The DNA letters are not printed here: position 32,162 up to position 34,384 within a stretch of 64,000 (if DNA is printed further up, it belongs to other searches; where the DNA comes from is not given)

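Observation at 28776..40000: Four-gene, translationally coupled defence operon: SNF2-DUF3883 helicase, OLD nuclease, DUF1156 methyltransferase and DUF499 ATPase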

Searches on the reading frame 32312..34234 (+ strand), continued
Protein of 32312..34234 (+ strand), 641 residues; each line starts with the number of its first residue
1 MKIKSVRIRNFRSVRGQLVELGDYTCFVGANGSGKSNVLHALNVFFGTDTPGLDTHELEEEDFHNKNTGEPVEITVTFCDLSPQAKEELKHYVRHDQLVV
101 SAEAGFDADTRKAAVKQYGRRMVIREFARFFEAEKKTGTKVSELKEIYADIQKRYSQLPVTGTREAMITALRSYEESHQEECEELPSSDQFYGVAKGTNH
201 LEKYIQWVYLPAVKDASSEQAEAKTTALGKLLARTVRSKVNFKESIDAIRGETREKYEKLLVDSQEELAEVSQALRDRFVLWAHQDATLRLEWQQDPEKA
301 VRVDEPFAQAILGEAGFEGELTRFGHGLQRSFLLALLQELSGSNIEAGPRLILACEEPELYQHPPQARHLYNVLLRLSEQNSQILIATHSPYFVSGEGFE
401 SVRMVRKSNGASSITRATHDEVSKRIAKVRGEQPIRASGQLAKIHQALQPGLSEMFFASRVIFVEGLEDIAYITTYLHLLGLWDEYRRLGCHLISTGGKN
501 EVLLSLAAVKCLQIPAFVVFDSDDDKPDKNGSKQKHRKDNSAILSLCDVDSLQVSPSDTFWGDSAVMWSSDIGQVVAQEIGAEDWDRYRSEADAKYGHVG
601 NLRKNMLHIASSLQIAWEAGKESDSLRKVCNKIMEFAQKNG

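Call 32: find_encoding_contigs(protein=P0020, flank=10000, max_places=1)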
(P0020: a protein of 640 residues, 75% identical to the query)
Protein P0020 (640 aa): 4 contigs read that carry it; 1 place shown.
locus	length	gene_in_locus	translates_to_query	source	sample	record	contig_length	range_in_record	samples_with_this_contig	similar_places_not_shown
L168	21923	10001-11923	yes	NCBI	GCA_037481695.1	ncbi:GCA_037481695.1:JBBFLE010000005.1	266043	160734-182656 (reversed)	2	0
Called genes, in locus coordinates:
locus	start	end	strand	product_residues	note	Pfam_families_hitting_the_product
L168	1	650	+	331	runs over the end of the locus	PF20208:ARPP-1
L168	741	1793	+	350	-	PF08279:HTH_11 (weak), PF13280:WYL, PF25583:WCX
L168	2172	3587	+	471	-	PF02646:RmuC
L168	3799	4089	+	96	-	PF01909:NTP_transf_2, PF18765:Polbeta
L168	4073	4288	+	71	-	PF05168:HEPN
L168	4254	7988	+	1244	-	PF00176:SNF2-rel_dom, PF00270:DEAD, PF04851:ResIII, PF00271:Helicase_C, PF13020:NOV_C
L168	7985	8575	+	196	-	PF14487:DarT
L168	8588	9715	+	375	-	PF01661:Macro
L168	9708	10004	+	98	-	-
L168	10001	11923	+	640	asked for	PF02463:SMC_N, PF11398:DUF2813 (faint), PF13175:AAA_15, PF13476:AAA_23 (weak), PF13304:AAA_21, PF20469:OLD-like_TOPRIM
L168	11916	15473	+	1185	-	PF06634:DUF1156, PF01797:Y1_Tnp (faint), PF01170:UPF0020 (faint), PF01555:N6_N4_Mtase (faint)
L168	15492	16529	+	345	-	PF03787:RAMPs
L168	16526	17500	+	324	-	PF03787:RAMPs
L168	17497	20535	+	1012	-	-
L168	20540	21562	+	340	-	PF03787:RAMPs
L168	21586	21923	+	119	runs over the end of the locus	-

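Call 33: search_solved_structures(query=window:32312-34234:+, max_evalue=0.001, show_alignments=2)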
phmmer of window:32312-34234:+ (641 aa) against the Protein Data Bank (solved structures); distinct sequences matched with E-value up to 0.001: 13.
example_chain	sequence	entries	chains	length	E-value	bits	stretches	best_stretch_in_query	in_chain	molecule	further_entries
6p74_A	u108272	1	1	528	1.9e-24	89.3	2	324-539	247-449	Putative ATP-dependent endonuclease of the OLD family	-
8wy4_A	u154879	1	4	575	9.8e-05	24.2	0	1-89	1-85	Endonuclease GajA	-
8jq9_B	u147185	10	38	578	0.0001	24.2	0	1-89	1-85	Endonuclease GajA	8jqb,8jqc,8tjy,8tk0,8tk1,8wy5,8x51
8j4t_A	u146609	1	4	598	0.00011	24.1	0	1-89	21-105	Endonuclease GajA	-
4nci_A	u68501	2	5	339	0.00012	23.9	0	1-44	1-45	DNA double-strand break repair Rad50 ATPase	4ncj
8roc_A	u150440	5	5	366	0.00022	23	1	3-72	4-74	Structural maintenance of chromosomes protein 1A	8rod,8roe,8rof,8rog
8ro6_A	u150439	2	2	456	0.00025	22.8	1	3-72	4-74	Structural maintenance of chromosomes protein 1A (SMC1A)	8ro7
8p0a_A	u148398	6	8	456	0.00026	22.8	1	3-72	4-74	Structural maintenance of chromosomes protein 1A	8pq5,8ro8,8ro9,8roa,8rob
8sm3_A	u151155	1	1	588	0.00026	22.8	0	2-89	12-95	Endonuclease GajA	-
8u7i_A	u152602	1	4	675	0.00043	22.1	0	2-89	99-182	Endonuclease GajA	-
3qkt_A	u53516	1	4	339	0.00052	21.8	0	1-44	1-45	DNA double-strand break repair rad50 ATPase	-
3qku_A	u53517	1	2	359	0.00057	21.7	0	1-44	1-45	DNA double-strand break repair rad50 ATPase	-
4nck_A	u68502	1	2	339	0.00095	21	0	1-44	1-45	DNA double-strand break repair Rad50 ATPase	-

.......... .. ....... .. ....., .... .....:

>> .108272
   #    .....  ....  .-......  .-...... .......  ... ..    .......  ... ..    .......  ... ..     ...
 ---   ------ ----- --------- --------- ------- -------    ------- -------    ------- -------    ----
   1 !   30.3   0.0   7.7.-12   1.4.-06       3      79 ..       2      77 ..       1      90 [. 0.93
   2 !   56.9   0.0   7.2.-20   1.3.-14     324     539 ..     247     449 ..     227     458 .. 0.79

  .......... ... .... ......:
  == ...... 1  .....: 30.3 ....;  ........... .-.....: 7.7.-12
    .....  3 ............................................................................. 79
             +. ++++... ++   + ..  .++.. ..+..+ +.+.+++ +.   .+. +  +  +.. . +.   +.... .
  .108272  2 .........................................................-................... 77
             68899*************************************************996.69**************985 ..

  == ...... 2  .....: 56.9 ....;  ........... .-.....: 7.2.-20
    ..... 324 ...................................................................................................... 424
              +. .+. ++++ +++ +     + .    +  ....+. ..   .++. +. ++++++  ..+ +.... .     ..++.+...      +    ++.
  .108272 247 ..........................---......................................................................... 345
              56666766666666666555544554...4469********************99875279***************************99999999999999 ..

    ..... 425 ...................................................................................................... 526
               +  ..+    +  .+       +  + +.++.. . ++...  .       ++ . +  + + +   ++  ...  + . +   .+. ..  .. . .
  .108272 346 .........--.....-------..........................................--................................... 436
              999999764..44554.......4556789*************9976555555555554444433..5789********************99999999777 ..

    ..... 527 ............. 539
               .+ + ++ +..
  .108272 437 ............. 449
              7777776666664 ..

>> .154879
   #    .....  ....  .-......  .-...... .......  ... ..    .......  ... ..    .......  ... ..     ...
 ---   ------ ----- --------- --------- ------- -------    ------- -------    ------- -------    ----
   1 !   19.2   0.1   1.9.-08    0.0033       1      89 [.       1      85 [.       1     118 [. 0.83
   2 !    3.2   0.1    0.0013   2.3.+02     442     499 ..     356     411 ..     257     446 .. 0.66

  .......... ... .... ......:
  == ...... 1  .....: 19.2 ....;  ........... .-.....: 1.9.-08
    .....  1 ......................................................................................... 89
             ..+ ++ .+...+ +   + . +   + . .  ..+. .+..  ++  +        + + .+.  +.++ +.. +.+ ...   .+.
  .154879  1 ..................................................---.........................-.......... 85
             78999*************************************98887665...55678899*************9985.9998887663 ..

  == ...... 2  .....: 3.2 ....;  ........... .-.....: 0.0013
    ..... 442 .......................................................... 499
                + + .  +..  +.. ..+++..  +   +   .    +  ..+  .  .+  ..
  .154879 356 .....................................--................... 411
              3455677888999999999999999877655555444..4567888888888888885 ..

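Call 36: search_protein_families(library=pfam, proteins=[L004:7268-9973:+, L103:3105-6647:+, L014:11972-13210:+, L055:11944-14274:+, L004:11989-12606:+, L035:11939-13612:+, L031:8297-9964:+, L058:8643-9986:+, L019:12072-14804:+, L027:11895-12365:+], max_evalue=0.001)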
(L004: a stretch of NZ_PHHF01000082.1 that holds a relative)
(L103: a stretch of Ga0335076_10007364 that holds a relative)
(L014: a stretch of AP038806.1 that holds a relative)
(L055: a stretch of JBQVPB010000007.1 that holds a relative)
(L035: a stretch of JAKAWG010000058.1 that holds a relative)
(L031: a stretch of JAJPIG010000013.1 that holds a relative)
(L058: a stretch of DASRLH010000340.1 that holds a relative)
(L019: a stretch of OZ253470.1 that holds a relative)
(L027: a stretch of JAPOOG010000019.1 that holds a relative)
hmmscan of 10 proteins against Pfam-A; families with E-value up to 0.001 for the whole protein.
L004:7268-9973:+ (902 aa): 7 families
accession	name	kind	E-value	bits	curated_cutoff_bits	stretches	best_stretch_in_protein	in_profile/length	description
PF02463.25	SMC_N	-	2.8e-11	43.7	40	2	3-58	2-59/220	RecF/RecN/SMC N terminal domain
PF13476.12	AAA_23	-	2.3e-09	38.6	27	1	11-274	7-155/201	AAA domain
PF13304.12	AAA_21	-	1.5e-06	29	27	0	27-82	1-69/304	AAA domain, putative AbiEii toxin, Type IV TA system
PF13175.12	AAA_15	-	3.3e-06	27.4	32.1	1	1-199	1-92/374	AAA ATPase domain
PF13514.12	AAA_27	-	4.2e-06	26.9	22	1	1-50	1-51/206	AAA domain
PF13555.12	AAA_29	-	0.00024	21.2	27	1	25-50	22-47/61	P-loop containing region of AAA domain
PF13558.12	SbcC_Walker_B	-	0.001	19.7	27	0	805-863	26-89/90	SbcC/RAD50-like, Walker B motif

L103:3105-6647:+ (1181 aa): 4 families
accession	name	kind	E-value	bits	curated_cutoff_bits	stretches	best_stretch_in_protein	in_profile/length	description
PF13514.12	AAA_27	-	1.6e-75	253.7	22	1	1-208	1-206/206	AAA domain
PF02463.25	SMC_N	-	0.00014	21.8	40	0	288-1163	92-209/220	RecF/RecN/SMC N terminal domain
PF13555.12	AAA_29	-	0.00076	19.6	27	0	4-60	2-55/61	P-loop containing region of AAA domain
PF13476.12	AAA_23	-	0.00089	20.4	27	1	10-347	6-196/201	AAA domain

L014:11972-13210:+ (413 aa): 3 families
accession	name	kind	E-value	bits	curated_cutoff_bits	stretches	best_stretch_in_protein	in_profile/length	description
PF00149.33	Metallophos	-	7.5e-13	49.8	21.5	1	1-227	1-191/191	Calcineurin-like phosphoesterase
PF12320.13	SbcD_C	-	3.2e-10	40.8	24.4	1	283-379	8-90/94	Type 5 capsule protein repressor C-terminal domain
PF12850.12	Metallophos_2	-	0.00053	20.5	27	0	1-96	1-68/154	Calcineurin-like phosphoesterase superfamily domain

L055:11944-14274:+ (777 aa): 3 families
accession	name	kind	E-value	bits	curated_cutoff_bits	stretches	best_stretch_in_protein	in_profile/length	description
PF20720.3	nSTAND3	-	5.9e-42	143.4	27.2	1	177-340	1-155/155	Novel STAND NTPase 3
PF04471.18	Mrr_cat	-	1.3e-07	32.1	21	1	8-65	2-60/115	Restriction endonuclease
PF13401.12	AAA_22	-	9.7e-05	23.1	27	1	192-230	4-33/130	AAA domain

L004:11989-12606:+ (206 aa): 0 families

L035:11939-13612:+ (558 aa): 2 families
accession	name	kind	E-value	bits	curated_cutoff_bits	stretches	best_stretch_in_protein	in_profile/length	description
PF02646.22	RmuC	-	4.8e-100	334.8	26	1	228-524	2-290/291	RmuC family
PF08614.16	ATG16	-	0.00059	20.5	33.7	1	47-177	52-184/200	Autophagy protein 16 (ATG16)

L031:8297-9964:+ (556 aa): 4 families
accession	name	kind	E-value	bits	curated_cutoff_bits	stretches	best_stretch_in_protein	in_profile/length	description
PF02384.22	N6_Mtase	-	7.3e-59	200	20.4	1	216-515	5-300/311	N-6 DNA Methylase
PF12161.14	HsdM_N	-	5.8e-10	40.4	24.5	1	63-138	1-88/135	HsdM N-terminal domain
PF07669.17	Eco57I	-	9.2e-06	26.3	25.3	1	349-432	74-165/171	Eco57I restriction-modification methylase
PF01170.24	UPF0020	-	0.0008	19.6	22.3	0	246-368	18-140/197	RMKL-like, methyltransferase domain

L058:8643-9986:+ (448 aa): 1 family
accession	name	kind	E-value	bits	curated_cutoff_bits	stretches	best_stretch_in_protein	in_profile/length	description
PF09903.14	DUF2130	-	1.3e-62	211.8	26.7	1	192-435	3-252/255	Uncharacterized protein conserved in bacteria (DUF2130)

L019:12072-14804:+ (911 aa): 1 family
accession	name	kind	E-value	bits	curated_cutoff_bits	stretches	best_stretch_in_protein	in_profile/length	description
PF12705.13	PDDEXK_1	-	2.9e-16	60.6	22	1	600-831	3-189/247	PD-(D/E)XK nuclease superfamily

L027:11895-12365:+ (157 aa): 0 families

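Call 56: search_protein_families(library=pfam, proteins=[L091:2087-4873:+, L091:5231-7687:-, L095:2844-4118:+, L095:4121-7618:+, L095:8004-12392:+, L096:2858-4135:+, L097:3708-5453:+, L097:5672-6793:+, L097:6793-9843:+, L093:7178-8278:+], max_evalue=0.001)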
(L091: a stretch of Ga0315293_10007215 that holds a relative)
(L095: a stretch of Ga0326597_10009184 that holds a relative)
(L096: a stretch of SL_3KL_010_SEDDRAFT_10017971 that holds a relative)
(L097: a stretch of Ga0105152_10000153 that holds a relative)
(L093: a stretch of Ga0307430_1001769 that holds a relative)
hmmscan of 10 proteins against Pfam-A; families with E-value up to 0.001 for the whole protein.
L091:2087-4873:+ (929 aa): 3 families
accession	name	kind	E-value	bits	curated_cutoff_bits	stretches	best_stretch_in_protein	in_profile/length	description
PF04471.18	Mrr_cat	-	9.7e-07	29.4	21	1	21-119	6-99/115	Restriction endonuclease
PF09821.14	AAA_assoc_C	-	1.6e-06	29.1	27.6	1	815-911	21-115/119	C-terminal AAA-associated domain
PF13191.12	AAA_16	-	0.00022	22.2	32.6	1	259-395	2-150/167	AAA ATPase domain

L091:5231-7687:- (818 aa): 2 families
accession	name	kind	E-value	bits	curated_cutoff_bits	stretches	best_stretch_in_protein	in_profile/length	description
PF00282.25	Pyridoxal_deC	-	5.7e-29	101.5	27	2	346-460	133-239/375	Pyridoxal-dependent decarboxylase conserved domain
PF21391.3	tyr_de_CO2_C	-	3.4e-10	40.4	27.2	1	659-784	19-128/141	Tyrosine decarboxylase, C-terminal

L095:2844-4118:+ (425 aa): 2 families
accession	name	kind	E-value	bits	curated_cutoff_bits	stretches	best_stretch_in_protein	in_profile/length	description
PF00149.33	Metallophos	-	3.4e-09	37.9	21.5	1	7-201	2-190/191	Calcineurin-like phosphoesterase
PF12850.12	Metallophos_2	-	1.2e-07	32.3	27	1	10-226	5-144/154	Calcineurin-like phosphoesterase superfamily domain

L095:4121-7618:+ (1166 aa): 3 families
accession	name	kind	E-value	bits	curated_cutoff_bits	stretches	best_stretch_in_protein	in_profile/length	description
PF13514.12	AAA_27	-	1.2e-60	205.1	22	1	1-201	1-201/206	AAA domain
PF13476.12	AAA_23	-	4e-07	31.3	27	1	5-63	1-56/201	AAA domain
PF02463.25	SMC_N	-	4e-07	30.1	40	1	886-1151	135-206/220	RecF/RecN/SMC N terminal domain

L095:8004-12392:+ (1463 aa): 7 families
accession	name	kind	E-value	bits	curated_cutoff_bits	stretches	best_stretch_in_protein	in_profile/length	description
PF13087.12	AAA_12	-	1.6e-21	77.2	27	1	1039-1220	16-191/195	AAA domain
PF13086.12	AAA_11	-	1.3e-15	58.3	27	2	463-595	2-137/257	AAA domain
PF13604.12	AAA_30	-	1.1e-11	45.2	27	1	463-527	2-66/191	AAA domain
PF13245.12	AAA_19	-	4.4e-06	27.4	25.1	0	480-528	12-62/134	AAA domain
PF01443.25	Viral_helicase1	-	8.5e-06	26.2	21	0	946-1003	59-119/228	Viral superfamily 1 RNA helicase core domain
PF02562.22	PhoH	-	7.6e-05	22.7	27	0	462-508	4-48/205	PhoH-like protein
PF13191.12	AAA_16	-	0.00027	21.9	32.6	1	468-593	13-118/167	AAA ATPase domain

L096:2858-4135:+ (426 aa): 0 families

L097:3708-5453:+ (582 aa): 13 families
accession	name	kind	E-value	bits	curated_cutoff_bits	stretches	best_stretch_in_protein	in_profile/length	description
PF13371.12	TPR_9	-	1.9e-14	53.8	35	0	506-562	8-64/73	Tetratricopeptide repeat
PF07719.23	TPR_2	-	2.7e-13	49.4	27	1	11-43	1-33/34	Tetratricopeptide repeat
PF14559.12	TPR_19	-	1.6e-12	48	25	1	512-550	10-48/68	Tetratricopeptide repeat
PF13432.12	TPR_16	-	7.8e-11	42.6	32.7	0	512-553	19-57/65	Tetratricopeptide repeat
PF13428.12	TPR_14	-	2.9e-09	37.1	23.5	0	14-43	4-33/44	Tetratricopeptide repeat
PF13424.12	TPR_12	-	1.3e-07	32.2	30.1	0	13-41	47-75/77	Tetratricopeptide repeat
PF00515.34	TPR_1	-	1.5e-07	31.3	27.8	0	12-43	2-33/34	Tetratricopeptide repeat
PF13431.12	TPR_17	-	1.8e-07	31.3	24.4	0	516-547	2-33/34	Tetratricopeptide repeat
PF13176.12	TPR_7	-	8.6e-06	25.9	27.9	0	14-44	2-34/36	Tetratricopeptide repeat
PF12895.13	ANAPC3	-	9.6e-06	26.2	27.2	0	505-553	35-82/82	Anaphase-promoting complex, cyclosome, subunit 3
PF23914.1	TPR_CcmH_CycH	-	1.6e-05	25.2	42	0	523-563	46-86/158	Cytochrome c-type biogenesis protein H TPR domain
PF09295.16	ChAPs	-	1.6e-05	24.5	20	1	483-566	225-307/395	ChAPs (Chs5p-Arf1p-binding proteins)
PF13181.12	TPR_8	-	9.6e-05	22.7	25.7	0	527-556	1-30/34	Tetratricopeptide repeat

L097:5672-6793:+ (374 aa): 2 families
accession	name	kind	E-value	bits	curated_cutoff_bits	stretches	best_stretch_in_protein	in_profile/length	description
PF00149.33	Metallophos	-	8.9e-15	56.1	21.5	1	1-217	1-190/191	Calcineurin-like phosphoesterase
PF12320.13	SbcD_C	-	2.8e-12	47.3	24.4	1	264-345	1-92/94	Type 5 capsule protein repressor C-terminal domain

L097:6793-9843:+ (1017 aa): 5 families
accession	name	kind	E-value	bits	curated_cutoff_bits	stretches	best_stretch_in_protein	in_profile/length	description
PF13476.12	AAA_23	-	2e-24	87.8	27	1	6-213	2-194/201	AAA domain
PF13558.12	SbcC_Walker_B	-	3.2e-10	40.6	27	1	897-976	5-89/90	SbcC/RAD50-like, Walker B motif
PF02463.25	SMC_N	-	5.9e-07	29.6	40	0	7-56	6-52/220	RecF/RecN/SMC N terminal domain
PF13555.12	AAA_29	-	1e-06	28.8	27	1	18-56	15-50/61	P-loop containing region of AAA domain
PF13514.12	AAA_27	-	3.6e-06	27.1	22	1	1-55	1-53/206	AAA domain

L093:7178-8278:+ (367 aa): 0 families
